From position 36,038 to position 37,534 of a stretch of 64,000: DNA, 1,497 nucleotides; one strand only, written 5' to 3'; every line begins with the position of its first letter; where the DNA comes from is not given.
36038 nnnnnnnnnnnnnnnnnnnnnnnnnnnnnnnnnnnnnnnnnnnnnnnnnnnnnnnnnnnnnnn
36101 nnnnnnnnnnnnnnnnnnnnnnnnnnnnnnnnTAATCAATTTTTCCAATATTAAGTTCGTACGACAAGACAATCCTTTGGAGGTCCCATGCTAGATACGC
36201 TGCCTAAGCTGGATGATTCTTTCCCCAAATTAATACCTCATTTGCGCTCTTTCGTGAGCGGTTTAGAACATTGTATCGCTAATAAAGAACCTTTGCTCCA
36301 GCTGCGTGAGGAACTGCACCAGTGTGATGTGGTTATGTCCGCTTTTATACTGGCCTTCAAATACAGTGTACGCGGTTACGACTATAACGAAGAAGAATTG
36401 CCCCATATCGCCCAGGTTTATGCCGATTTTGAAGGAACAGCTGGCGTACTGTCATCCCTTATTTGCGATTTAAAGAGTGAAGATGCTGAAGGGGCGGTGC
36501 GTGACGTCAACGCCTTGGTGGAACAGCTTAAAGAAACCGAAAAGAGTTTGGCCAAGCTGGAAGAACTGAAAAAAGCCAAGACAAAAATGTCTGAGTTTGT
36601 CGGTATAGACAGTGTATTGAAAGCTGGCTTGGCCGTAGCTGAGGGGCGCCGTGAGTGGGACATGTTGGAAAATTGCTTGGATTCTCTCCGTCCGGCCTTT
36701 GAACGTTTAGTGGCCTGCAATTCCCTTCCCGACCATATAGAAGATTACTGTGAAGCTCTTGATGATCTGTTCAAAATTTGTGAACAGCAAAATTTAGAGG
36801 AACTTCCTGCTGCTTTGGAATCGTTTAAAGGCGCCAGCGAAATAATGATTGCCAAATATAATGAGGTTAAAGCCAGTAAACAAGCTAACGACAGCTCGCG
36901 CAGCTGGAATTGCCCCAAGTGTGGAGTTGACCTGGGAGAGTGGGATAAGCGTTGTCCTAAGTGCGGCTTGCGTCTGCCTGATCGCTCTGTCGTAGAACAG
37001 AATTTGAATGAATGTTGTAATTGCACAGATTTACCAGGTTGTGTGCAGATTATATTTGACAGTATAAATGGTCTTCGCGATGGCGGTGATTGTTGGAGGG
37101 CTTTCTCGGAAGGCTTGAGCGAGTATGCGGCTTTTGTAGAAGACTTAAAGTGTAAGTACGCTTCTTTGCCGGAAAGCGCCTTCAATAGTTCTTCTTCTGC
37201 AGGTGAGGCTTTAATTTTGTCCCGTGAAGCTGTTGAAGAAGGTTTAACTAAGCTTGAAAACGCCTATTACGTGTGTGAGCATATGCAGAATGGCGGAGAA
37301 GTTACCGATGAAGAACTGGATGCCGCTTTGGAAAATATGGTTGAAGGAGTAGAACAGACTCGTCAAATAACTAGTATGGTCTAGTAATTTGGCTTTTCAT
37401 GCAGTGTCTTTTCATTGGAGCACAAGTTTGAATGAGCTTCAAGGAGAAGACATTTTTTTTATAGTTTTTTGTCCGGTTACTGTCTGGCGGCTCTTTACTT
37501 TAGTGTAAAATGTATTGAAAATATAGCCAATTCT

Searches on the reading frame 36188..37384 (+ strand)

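Call 24: search_protein_families(library=pfam, proteins=[window:36188-37384:+], max_evalue=0.001)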
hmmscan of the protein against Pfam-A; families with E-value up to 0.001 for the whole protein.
window:36188-37384:+ (398 aa): 1 family
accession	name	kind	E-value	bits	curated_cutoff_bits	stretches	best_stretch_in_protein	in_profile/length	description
PF13240.11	Zn_Ribbon_1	-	0.00099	19.3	25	0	242-260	2-20/23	zinc-ribbon domain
